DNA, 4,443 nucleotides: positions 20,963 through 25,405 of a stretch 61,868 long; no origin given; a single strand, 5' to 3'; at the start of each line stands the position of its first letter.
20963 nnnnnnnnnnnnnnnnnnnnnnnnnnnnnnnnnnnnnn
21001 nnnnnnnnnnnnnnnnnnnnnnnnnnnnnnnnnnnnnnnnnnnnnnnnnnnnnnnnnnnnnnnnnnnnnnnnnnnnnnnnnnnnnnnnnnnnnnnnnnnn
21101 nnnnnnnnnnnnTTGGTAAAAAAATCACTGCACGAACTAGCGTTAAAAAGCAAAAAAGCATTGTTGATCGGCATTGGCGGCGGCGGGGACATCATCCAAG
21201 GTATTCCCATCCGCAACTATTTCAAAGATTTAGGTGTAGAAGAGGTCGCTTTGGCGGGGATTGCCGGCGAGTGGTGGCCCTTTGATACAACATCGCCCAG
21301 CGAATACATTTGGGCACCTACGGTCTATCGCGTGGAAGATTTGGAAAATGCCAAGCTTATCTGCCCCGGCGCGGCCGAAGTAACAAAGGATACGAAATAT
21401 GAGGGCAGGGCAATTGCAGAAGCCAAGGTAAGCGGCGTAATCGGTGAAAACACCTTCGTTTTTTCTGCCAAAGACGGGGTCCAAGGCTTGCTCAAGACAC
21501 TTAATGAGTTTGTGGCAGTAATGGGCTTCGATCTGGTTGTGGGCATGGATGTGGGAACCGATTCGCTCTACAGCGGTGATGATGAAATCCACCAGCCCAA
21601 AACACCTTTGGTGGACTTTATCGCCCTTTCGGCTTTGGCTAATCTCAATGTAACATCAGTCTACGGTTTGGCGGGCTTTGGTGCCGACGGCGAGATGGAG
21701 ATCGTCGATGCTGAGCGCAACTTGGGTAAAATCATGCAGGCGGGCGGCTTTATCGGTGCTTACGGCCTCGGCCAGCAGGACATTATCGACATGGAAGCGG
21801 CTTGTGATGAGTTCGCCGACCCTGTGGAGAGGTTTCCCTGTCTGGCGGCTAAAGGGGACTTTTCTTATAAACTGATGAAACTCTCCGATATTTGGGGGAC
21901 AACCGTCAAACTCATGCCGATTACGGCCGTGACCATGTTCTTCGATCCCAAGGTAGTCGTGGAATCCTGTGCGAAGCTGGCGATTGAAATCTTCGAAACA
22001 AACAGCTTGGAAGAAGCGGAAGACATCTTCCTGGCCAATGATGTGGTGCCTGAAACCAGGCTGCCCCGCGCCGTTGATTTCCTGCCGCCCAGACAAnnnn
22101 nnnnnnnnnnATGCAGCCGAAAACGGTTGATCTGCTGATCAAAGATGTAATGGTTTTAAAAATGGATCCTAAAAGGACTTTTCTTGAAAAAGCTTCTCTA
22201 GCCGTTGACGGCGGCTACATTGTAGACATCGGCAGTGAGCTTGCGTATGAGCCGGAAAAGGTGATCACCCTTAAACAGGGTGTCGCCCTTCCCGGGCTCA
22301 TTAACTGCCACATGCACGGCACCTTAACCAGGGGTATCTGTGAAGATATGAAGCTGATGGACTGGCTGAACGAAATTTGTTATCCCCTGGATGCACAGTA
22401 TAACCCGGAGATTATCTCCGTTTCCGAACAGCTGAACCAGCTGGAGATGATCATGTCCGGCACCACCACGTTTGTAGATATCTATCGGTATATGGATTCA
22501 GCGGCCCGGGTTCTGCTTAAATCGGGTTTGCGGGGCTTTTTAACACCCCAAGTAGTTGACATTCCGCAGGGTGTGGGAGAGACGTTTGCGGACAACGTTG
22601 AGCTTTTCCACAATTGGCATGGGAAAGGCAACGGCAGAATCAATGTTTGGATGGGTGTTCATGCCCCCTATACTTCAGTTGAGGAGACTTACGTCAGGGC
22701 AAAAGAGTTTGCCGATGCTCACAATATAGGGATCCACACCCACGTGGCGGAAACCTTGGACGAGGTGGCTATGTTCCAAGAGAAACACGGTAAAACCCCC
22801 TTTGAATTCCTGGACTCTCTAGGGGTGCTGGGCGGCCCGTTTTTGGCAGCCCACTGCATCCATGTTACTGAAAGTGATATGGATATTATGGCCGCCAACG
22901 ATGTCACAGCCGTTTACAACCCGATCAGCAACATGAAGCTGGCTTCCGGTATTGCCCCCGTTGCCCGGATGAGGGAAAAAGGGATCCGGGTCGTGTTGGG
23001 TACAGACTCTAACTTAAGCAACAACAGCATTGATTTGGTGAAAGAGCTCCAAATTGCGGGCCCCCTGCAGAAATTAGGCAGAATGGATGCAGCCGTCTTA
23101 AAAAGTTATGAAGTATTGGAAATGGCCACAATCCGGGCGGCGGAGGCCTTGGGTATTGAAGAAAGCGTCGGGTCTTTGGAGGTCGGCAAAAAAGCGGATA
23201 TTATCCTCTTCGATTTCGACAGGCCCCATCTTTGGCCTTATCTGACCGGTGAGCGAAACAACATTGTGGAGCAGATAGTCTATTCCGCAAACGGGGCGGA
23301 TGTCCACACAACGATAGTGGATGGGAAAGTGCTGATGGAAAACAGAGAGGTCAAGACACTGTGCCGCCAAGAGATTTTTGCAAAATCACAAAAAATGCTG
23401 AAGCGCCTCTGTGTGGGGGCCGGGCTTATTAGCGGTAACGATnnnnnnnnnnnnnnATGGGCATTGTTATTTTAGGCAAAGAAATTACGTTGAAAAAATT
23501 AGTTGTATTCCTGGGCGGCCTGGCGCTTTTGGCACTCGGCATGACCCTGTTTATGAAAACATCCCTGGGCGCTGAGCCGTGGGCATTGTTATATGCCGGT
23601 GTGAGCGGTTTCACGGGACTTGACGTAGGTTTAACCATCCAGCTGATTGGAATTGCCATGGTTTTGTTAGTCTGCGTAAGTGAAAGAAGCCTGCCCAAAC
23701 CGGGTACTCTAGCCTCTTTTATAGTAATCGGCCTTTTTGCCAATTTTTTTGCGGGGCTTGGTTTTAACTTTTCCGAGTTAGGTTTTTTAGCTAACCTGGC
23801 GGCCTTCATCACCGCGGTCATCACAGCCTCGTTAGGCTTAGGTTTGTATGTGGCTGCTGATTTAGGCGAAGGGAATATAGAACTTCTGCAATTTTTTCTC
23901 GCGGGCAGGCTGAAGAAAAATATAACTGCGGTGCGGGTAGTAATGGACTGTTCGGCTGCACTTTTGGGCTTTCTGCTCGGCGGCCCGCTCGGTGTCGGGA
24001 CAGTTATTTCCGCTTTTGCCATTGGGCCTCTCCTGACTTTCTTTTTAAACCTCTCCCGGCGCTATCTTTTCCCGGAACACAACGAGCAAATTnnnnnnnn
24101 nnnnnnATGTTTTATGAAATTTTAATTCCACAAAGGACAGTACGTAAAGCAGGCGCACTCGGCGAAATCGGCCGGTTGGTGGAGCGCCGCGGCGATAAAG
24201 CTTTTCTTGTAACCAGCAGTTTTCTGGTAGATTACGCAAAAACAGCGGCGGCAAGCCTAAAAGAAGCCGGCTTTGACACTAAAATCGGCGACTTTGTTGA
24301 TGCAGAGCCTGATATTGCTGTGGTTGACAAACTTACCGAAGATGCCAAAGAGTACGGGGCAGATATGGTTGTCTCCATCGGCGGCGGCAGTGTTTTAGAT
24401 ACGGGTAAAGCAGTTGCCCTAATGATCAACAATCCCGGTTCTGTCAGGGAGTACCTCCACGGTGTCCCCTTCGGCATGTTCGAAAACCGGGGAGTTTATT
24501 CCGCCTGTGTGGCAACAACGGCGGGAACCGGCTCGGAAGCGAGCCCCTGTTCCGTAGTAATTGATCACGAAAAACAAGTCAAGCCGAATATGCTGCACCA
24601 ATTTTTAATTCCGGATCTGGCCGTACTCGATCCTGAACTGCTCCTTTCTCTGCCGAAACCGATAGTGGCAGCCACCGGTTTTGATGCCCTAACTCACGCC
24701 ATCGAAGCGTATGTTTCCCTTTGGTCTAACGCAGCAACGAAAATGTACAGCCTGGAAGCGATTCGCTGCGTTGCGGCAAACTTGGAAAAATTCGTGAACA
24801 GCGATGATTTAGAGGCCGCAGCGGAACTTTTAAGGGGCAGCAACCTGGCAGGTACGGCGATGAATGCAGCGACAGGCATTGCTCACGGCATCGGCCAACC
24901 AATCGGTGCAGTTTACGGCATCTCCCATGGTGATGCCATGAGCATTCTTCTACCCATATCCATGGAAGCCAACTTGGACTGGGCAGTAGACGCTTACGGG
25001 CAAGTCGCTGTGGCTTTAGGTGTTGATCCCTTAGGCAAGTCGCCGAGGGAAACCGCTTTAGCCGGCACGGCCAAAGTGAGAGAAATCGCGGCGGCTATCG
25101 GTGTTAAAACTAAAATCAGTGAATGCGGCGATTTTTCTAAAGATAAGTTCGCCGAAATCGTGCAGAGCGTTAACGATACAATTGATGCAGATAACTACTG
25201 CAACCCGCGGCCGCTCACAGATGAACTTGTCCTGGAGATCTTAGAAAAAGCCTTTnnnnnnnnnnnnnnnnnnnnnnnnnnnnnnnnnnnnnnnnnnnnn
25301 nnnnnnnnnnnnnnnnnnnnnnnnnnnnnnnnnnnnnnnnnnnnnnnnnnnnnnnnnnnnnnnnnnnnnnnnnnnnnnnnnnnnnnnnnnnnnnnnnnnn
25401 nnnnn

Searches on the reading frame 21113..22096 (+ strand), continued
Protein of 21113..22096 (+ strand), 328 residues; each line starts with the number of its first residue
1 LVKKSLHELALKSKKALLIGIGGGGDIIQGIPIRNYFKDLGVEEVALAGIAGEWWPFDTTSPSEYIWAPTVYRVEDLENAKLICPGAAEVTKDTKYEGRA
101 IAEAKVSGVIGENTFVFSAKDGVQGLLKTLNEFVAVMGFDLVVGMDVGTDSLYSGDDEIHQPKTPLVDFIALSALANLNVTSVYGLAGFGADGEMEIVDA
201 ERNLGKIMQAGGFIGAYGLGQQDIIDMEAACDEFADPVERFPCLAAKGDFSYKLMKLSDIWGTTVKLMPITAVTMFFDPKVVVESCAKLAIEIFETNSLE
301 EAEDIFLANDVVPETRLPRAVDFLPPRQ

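Call 55: search_solved_structures(query=L088:5792-6754:+, max_evalue=1e-17, show_alignments=3)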
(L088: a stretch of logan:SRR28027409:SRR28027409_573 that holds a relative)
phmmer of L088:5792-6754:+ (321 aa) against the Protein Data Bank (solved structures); distinct sequences matched with E-value up to 1e-17: 9.
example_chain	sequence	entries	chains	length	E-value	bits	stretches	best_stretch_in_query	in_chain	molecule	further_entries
3ktc_A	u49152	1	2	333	2e-63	217.7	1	5-305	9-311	Xylose isomerase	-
2xin_A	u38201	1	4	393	6.6e-19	71.4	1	52-254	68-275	D-XYLOSE ISOMERASE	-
2xim_A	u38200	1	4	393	8.7e-19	71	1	52-253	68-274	D-XYLOSE ISOMERASE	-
1xim_A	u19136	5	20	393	8.7e-19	71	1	52-253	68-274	D-XYLOSE ISOMERASE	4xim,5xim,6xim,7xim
3xim_A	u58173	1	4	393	9e-19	71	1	52-251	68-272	D-XYLOSE ISOMERASE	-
3xin_A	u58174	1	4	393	2.2e-18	69.7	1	52-253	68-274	D-XYLOSE ISOMERASE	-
8xim_A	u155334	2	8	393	2.3e-18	69.6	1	52-253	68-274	D-XYLOSE ISOMERASE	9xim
1bhw_A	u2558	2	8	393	8.2e-18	67.8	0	52-253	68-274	XYLOSE ISOMERASE | D-XYLOSE ISOMERASE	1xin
5xin_A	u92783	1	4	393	9.7e-18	67.6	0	52-250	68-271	D-XYLOSE ISOMERASE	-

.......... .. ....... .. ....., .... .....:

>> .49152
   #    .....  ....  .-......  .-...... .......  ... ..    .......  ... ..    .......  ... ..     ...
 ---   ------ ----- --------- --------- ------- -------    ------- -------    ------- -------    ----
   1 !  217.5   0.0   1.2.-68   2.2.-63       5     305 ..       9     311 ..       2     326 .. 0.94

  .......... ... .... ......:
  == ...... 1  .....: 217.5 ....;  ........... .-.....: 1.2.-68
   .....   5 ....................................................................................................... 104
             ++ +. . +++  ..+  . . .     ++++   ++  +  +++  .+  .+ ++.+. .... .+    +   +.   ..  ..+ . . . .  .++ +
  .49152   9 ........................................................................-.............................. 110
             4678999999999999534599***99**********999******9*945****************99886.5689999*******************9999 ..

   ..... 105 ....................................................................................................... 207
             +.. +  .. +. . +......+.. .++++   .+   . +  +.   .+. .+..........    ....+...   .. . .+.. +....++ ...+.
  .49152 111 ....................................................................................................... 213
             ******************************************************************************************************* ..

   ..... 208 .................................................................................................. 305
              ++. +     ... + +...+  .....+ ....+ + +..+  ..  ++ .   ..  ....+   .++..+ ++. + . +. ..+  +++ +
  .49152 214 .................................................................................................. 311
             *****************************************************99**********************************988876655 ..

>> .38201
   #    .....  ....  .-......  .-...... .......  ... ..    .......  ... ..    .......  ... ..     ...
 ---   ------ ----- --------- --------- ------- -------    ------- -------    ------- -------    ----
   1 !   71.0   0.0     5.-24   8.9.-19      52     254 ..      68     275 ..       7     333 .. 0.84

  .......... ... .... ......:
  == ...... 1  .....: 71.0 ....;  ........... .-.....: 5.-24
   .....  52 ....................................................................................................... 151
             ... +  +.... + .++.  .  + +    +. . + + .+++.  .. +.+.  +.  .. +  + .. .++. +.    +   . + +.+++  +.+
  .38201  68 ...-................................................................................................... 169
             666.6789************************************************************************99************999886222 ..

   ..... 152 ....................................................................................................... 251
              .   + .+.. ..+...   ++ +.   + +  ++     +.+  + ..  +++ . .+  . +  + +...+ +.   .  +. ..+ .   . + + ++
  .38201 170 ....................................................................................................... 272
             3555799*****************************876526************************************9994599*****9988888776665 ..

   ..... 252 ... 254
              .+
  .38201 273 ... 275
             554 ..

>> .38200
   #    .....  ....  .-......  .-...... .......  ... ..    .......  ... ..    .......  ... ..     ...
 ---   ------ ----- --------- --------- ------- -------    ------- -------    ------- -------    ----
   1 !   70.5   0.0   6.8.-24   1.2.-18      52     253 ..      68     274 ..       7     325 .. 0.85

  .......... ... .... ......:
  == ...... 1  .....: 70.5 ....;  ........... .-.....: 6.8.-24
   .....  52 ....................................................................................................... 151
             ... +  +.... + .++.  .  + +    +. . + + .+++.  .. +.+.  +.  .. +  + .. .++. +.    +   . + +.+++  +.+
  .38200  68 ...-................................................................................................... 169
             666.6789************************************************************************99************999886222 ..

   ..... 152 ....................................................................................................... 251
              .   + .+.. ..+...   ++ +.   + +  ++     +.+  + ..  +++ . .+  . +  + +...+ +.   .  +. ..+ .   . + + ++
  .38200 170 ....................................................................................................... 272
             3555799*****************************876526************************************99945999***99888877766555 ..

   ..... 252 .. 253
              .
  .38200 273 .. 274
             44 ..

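Call 75: search_protein_families(library=pfam, proteins=[L091:15982-16902:+], max_evalue=1)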
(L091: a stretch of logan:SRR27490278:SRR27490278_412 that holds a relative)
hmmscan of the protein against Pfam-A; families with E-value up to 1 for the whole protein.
L091:15982-16902:+ (307 aa): 1 family
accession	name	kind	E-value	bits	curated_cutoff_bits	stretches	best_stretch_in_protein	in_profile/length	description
PF07516.18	SecA_SW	-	0.085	13.4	26.7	1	89-191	58-162/200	SecA Wing and Scaffold domain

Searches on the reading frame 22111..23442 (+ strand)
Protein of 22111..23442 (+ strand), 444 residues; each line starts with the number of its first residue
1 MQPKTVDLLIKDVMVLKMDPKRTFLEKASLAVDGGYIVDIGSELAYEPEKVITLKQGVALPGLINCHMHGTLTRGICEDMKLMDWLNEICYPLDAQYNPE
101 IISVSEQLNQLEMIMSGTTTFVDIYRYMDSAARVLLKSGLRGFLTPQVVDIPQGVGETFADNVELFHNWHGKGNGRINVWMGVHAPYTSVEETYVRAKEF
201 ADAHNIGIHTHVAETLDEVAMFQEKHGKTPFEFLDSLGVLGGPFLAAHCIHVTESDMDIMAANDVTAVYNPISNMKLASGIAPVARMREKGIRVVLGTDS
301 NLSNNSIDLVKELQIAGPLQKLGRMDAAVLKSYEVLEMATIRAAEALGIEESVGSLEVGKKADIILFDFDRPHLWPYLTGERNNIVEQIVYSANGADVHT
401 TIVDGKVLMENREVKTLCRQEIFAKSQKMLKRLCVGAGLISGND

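Call 4: search_protein_families(library=pfam, proteins=[window:22111-23442:+])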
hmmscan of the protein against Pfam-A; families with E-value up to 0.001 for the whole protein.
window:22111-23442:+ (444 aa): 2 families
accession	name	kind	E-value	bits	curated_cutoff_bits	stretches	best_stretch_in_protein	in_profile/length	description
PF01979.26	Amidohydro_1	-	5.9e-66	223.5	25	1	59-407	2-344/345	Amidohydrolase family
PF07969.17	Amidohydro_3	-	1.3e-18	68.2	29.7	1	206-408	278-471/472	Amidohydrolase family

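Call 5: search_protein_families(library=ncbifam, proteins=[window:22111-23442:+])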
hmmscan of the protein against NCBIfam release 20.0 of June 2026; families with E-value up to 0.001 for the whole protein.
window:22111-23442:+ (444 aa): 52 families (the best 25 are shown)
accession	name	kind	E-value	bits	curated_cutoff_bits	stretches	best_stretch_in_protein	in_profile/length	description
NF004701.0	PRK06038.1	equivalog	4.7e-121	404.5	609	1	5-432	3-425/432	N-ethylammeline chlorohydrolase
NF006549.0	PRK09045.1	equivalog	6.7e-102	341.4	540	1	2-433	4-439/444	TRZ/ATZ family hydrolase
NF005557.0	PRK07228.1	equivalog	6.8e-101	338.1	522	1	8-434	3-438/445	5'-deoxyadenosine deaminase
NF006252.0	PRK08393.1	equivalog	6.2e-100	335.2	617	1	8-433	3-423/424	N-ethylammeline chlorohydrolase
NF004995.0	PRK06380.1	subfamily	4.9e-87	292.6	567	1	8-421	3-411/418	metal-dependent hydrolase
NF005211.0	PRK06687.1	equivalog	1.1e-68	232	703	1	28-416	22-416/419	TRZ/ATZ family protein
NF006055.0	PRK08203.1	equivalog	1.7e-67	228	532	2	157-435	181-452/455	8-oxoguanine deaminase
NF005540.0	PRK07203.1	equivalog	3.7e-67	226.9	444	1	8-433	2-438/444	putative aminohydrolase SsnA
NF012037.0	PRK15493.1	equivalog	1.5e-66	225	779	1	15-427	10-427/435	bifunctional S-methyl-5'-thioadenosine deaminase/S-adenosylhomocysteine deaminase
TIGR03314.1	Se_ssnA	subfamily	9.5e-65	219.1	455.5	1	8-433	1-437/441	putative selenium metabolism protein SsnA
NF009059.0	PRK12393.1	equivalog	1.3e-49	169.2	543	2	166-434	196-456/460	amidohydrolase family protein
NF006056.0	PRK08204.1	subfamily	2.9e-47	161.5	391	1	8-412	5-419/449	hypothetical protein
NF006681.0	PRK09229.1-2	equivalog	5.1e-44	150.8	362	1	154-416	178-432/451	formimidoylglutamate deiminase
TIGR02967.1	guan_deamin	equivalog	7.4e-43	147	375.4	1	30-394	9-390/401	guanine deaminase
NF006679.0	PRK09228.1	subfamily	3.1e-41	141.5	351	1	20-409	24-430/433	guanine deaminase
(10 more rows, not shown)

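Call 43: search_solved_structures(query=window:22111-23442:+, max_evalue=1e-20)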
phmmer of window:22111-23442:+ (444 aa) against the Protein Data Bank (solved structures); distinct sequences matched with E-value up to 1e-20: 18.
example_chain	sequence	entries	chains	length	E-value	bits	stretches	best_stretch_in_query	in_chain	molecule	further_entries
4f0r_A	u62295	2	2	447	4.4e-68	233.4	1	16-433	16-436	5-methylthioadenosine/S-adenosylhomocysteine deaminase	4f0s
4dzh_A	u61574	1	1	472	3.8e-60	207.3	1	3-427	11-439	AMIDOHYDROLASE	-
4dyk_A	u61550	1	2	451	4.2e-55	190.7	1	6-428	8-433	AMIDOHYDROLASE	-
4gbd_A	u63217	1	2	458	4.6e-55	190.5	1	6-427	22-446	Putative uncharacterized protein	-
3lnp_A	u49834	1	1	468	1e-54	189.3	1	46-422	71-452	Amidohydrolase family Protein OLEI01672_1_465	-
4v1x_A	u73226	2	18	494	1.9e-50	175.3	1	165-420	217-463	ATRAZINE CHLOROHYDROLASE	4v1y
1p1m_A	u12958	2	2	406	6.2e-49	170.3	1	52-429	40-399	Hypothetical protein TM0936 | Uncharacterized protein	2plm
1j6p_A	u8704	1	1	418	6.6e-49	170.2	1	52-429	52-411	METAL-DEPENDENT HYDROLASE OF CYTOSINEDEMANIASE/CHLOROHYDROLASE FAMILY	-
3hpa_A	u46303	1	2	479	2e-48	168.7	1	2-423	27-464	AMIDOHYDROLASE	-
7ww2_A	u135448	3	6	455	2.1e-47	165.3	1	148-421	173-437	8-oxoguanine deaminase | Hydroxydechloroatrazine ethylaminohydrolase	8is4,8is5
2i9u_A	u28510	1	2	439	4.5e-28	101.6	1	13-376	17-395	Cytosine/guanine deaminase related protein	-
6ohb_A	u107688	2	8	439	7.9e-24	87.6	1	57-410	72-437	Guanine deaminase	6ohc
3ls9_A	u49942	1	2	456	5.9e-23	84.7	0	174-414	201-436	Triazine hydrolase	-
4l9x_A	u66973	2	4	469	1.2e-22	83.7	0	175-414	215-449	Triazine hydrolase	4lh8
3lsb_A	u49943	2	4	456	1.5e-22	83.4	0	174-414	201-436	Triazine hydrolase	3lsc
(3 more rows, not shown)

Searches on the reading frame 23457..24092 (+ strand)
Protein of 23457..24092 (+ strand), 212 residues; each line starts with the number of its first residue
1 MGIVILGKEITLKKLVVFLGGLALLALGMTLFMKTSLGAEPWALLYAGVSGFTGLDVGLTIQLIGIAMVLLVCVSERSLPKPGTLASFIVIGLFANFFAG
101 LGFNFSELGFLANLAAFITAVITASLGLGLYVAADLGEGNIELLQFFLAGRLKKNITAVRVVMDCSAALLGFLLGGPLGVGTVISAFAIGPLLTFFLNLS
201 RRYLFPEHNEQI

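Call 4: search_protein_families(library=pfam, proteins=[window:23457-24092:+])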
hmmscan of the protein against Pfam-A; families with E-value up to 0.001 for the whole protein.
window:23457-24092:+ (212 aa): 0 families

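Call 5: search_protein_families(library=ncbifam, proteins=[window:23457-24092:+])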
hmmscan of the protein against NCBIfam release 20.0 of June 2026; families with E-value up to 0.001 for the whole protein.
window:23457-24092:+ (212 aa): 2 families
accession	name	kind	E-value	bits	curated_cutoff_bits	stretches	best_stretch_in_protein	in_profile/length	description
NF052291.1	membrane_YczE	equivalog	1.6e-30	106.3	205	1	13-198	2-184/185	membrane protein YczE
NF045987.1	SPE_1075_fam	subfamily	0.00046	19.4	125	0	9-39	16-46/268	SPE_1075/MLC_0560 family membrane protein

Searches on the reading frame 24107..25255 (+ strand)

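Call 4: search_protein_families(library=pfam, proteins=[window:24107-25255:+])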
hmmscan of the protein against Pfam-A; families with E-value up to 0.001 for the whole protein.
window:24107-25255:+ (383 aa): 3 families
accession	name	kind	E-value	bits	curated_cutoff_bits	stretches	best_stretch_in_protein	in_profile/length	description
PF25137.1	ADH_Fe_C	-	6.3e-42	143.9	27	1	188-383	2-194/194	Fe-containing alcohol dehydrogenase family, C-terminal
PF00465.25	Fe-ADH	-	2e-41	141.8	31.3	1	8-176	1-168/168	Iron-containing alcohol dehydrogenase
PF13685.12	Fe-ADH_2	-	7.7e-10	39.4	28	1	14-108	3-98/149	Iron-containing alcohol dehydrogenase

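Call 5: search_protein_families(library=ncbifam, proteins=[window:24107-25255:+])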
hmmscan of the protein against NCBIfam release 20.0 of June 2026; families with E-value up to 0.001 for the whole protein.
window:24107-25255:+ (383 aa): 17 families
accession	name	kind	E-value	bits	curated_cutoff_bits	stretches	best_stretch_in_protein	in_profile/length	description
TIGR02638.1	lactal_redase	equivalog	7e-67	225.9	523.15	1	7-377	6-377/379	lactaldehyde reductase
NF007911.0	PRK10624.1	equivalog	4e-62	210.3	537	1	13-382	13-381/382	lactaldehyde reductase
NF053866.1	CholDhdGbsBBac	equivalog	9.9e-60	202.2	550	1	4-382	11-390/392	choline dehydrogenase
NF041833.1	Fe_ADH_ErcA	equivalog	1.6e-58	198.7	550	1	12-383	12-382/382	alcohol dehydrogenase-like regulatory protein ErcA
NF010378.0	PRK13805.1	equivalog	5.2e-56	190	951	1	7-382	461-863/872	bifunctional acetaldehyde-CoA/alcohol dehydrogenase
NF050025.1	SulfAcetaldRedSarD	equivalog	3.7e-54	184.1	700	1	7-383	7-385/385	sulfoacetaldehyde reductase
NF011998.0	PRK15454.1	equivalog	4.8e-46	157.3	556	1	7-378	26-390/395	ethanolamine utilization ethanol dehydrogenase EutG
NF007363.0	PRK09860.1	equivalog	1.6e-42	146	581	1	30-380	32-380/383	L-threonine dehydrogenase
TIGR03405.1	Phn_Fe-ADH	equivalog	4.2e-42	144.2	423.7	1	59-364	53-352/355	iron-containing alcohol dehydrogenase PsrA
NF058672.1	4HyButDHCUPNE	equivalog_domain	2.8e-37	128.8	500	1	55-382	55-377/378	4-hydroxybutyrate dehydrogenase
TIGR04266.1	NDMA_methanol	equivalog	1.3e-27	96.7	625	1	52-344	62-358/420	NDMA-dependent methanol dehydrogenase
NF006941.0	PRK09423.1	subfamily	2.3e-17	62.9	336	1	5-110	5-110/367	glycerol dehydrogenase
NF041822.1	daptide_DH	equivalog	4.1e-17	62.1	300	1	45-211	18-184/363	daptide-type RiPP biosynthesis dehydogenase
NF011717.0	PRK15138.1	equivalog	5.8e-17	61.8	645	1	70-340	71-346/387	alcohol dehydrogenase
NF053832.1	GlycoaldRedHalo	equivalog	2e-13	50.2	550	1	8-105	8-105/363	glycolaldehyde reductase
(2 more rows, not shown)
